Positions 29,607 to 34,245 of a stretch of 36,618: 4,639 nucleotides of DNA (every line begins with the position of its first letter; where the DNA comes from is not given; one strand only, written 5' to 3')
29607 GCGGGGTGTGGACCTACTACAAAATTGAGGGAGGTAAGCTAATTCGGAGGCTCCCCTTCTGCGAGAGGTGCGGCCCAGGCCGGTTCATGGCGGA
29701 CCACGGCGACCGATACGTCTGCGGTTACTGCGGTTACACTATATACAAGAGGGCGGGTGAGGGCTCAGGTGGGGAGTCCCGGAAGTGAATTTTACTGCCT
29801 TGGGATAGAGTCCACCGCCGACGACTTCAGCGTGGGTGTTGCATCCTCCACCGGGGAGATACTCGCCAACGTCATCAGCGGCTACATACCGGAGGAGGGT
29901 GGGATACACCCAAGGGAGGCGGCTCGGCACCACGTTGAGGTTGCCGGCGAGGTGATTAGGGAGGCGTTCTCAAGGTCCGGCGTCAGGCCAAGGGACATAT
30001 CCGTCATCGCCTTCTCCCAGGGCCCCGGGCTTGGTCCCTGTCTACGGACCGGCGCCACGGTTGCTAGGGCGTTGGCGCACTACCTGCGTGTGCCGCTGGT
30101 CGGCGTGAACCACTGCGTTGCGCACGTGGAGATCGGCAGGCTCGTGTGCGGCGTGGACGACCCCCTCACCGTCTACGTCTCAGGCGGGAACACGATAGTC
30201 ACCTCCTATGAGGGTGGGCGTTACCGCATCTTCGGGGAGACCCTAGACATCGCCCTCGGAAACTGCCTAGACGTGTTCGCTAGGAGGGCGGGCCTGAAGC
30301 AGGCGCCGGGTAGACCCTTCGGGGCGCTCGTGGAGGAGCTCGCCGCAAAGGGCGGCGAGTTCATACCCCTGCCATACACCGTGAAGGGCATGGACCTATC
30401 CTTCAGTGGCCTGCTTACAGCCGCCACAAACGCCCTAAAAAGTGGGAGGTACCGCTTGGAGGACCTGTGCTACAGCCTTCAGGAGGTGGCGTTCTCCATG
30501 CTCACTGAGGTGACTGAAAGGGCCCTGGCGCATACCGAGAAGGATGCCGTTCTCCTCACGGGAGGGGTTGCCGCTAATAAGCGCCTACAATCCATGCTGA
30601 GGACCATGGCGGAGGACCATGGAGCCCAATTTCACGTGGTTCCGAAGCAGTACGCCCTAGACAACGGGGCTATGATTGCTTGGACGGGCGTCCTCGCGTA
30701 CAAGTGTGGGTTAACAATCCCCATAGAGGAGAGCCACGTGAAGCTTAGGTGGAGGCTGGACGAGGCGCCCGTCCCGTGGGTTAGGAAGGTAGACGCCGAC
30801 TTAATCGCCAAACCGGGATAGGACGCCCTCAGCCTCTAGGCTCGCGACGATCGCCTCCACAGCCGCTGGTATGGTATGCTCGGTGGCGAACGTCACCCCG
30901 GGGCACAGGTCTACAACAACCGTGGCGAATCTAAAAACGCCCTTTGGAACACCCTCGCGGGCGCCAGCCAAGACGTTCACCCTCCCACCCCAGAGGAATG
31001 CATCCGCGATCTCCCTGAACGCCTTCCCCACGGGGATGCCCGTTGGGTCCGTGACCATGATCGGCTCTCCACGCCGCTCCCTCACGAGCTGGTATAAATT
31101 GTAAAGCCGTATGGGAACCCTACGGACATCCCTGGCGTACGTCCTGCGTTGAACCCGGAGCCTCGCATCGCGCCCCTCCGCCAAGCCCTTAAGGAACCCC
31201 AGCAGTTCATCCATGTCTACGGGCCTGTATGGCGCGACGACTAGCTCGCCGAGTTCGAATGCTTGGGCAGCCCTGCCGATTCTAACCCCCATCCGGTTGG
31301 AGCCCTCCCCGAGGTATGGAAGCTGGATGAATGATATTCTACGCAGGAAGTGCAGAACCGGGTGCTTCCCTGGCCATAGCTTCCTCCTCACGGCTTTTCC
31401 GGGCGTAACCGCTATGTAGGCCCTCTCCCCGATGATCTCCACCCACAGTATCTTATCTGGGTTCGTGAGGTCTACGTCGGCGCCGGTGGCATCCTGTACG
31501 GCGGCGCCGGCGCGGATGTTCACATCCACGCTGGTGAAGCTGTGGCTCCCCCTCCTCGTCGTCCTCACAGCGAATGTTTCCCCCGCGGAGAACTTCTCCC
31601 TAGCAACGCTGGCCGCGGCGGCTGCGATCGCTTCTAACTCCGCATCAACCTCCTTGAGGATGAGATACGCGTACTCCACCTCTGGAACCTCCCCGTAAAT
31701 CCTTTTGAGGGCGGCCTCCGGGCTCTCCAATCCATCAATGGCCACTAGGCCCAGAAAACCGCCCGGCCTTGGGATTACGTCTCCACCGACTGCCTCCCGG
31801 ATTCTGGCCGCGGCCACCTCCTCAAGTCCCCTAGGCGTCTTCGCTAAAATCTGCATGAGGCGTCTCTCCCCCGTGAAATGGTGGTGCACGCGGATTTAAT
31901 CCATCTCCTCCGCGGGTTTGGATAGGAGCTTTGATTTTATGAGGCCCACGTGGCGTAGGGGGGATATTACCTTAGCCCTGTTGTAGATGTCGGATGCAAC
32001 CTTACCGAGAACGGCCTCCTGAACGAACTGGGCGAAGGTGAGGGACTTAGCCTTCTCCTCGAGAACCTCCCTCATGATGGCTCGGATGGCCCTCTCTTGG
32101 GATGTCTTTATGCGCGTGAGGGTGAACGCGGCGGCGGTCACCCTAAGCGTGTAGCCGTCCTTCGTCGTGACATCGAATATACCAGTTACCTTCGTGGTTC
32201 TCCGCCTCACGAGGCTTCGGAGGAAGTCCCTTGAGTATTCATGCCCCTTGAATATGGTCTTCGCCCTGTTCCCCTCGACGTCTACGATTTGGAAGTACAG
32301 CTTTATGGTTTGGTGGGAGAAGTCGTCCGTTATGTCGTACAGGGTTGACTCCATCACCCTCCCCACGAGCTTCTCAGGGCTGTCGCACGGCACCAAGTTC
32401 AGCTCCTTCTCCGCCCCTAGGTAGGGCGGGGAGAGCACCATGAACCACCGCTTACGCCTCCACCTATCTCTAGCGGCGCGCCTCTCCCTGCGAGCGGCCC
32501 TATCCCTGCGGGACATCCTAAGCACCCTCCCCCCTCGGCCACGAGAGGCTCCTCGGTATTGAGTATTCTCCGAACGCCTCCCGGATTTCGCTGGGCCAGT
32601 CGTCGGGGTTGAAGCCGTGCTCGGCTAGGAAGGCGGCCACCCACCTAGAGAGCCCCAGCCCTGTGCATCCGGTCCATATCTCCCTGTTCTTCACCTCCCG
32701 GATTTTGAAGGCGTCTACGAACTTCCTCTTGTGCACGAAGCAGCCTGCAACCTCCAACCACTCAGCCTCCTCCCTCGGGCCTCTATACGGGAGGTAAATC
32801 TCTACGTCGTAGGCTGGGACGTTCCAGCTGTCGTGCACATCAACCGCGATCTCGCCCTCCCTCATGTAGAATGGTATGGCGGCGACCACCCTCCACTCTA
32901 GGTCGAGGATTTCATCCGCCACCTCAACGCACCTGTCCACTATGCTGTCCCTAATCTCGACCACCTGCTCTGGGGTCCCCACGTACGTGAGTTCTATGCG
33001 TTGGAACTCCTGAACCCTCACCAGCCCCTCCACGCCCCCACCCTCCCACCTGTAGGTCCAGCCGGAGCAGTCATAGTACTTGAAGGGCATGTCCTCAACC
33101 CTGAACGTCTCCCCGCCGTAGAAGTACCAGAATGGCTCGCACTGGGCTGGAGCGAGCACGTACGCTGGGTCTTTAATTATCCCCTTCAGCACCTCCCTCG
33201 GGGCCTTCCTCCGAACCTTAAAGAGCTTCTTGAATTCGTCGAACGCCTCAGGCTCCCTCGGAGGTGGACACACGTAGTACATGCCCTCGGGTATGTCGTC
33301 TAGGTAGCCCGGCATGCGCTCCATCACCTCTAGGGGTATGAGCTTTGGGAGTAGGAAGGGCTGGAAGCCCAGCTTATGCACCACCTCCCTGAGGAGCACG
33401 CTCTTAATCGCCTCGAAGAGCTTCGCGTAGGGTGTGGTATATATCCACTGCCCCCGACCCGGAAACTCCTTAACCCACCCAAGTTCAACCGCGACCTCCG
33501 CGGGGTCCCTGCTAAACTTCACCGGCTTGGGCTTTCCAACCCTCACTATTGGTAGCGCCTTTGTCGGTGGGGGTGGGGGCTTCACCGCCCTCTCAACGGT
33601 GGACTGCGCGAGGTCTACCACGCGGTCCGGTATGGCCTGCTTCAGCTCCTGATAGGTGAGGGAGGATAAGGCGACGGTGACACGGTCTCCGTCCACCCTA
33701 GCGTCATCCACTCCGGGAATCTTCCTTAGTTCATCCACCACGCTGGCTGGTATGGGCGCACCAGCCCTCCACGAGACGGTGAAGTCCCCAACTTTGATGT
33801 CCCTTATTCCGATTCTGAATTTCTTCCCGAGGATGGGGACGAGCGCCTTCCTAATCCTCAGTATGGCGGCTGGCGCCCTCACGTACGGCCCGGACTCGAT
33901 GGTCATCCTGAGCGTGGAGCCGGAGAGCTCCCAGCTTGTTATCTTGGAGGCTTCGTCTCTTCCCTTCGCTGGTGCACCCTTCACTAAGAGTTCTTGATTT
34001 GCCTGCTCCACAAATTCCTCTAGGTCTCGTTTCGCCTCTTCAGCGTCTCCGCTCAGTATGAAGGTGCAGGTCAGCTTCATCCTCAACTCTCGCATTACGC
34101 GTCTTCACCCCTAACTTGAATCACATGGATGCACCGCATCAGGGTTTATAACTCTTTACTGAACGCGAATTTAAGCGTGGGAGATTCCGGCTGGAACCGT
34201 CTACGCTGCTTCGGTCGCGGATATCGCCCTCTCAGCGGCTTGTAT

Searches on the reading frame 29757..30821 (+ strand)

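Call 10: search_protein_families(library=pfam, proteins=[window:29757-30821:+], max_evalue=0.001)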
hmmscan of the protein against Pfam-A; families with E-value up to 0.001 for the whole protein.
window:29757-30821:+ (354 aa): 2 families
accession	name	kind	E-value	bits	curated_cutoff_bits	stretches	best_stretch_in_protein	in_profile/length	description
PF00814.31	TsaD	-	1.7e-81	274.3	24.8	1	34-309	1-264/264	tRNA N6-adenosine threonylcarbamoyltransferase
PF22521.2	HypF_C_2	-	6.6e-07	29.8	27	1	191-295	122-227/241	Carbamoyltransferase, Kae1-like Domain, second subdomain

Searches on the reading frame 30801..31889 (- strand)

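Call 10: search_protein_families(library=pfam, proteins=[window:30801-31889:-], max_evalue=0.001)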
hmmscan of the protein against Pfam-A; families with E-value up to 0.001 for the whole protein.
window:30801-31889:- (362 aa): 2 families
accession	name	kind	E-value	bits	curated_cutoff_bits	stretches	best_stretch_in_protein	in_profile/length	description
PF14419.11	SPOUT_MTase_2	-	2.1e-60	203.5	28.4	1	184-352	1-172/173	AF2226-like SPOUT RNA Methylase fused to THUMP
PF02926.22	THUMP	-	1.2e-17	64.5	20.6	1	83-161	2-83/84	THUMP domain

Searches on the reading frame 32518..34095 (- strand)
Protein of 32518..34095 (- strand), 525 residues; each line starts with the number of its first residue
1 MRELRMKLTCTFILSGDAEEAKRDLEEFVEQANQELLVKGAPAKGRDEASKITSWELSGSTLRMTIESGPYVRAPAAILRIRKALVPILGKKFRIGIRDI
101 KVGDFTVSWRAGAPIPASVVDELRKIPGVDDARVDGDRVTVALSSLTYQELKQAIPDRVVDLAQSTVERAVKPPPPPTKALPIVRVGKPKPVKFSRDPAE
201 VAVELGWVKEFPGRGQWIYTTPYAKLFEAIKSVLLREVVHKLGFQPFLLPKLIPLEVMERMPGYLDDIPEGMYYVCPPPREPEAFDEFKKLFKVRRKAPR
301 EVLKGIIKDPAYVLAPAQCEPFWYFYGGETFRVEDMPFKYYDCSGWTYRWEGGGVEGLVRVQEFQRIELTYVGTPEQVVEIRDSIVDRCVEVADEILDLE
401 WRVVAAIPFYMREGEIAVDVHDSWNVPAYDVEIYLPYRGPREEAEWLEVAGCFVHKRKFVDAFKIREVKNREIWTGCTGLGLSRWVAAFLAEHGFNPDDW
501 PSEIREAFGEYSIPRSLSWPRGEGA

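Call 10: search_protein_families(library=pfam, proteins=[window:32518-34095:-], max_evalue=0.001)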
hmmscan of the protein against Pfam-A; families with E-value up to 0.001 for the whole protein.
window:32518-34095:- (525 aa): 2 families
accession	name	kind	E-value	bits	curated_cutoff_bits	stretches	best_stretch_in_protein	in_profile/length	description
PF18490.6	tRNA_bind_4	-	3.4e-44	151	25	1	4-168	1-160/162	tRNA-binding domain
PF00587.30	tRNA-synt_2b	-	5.1e-12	46.6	29.3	1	311-493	10-179/179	tRNA synthetase class II core domain (G, H, P, S and T)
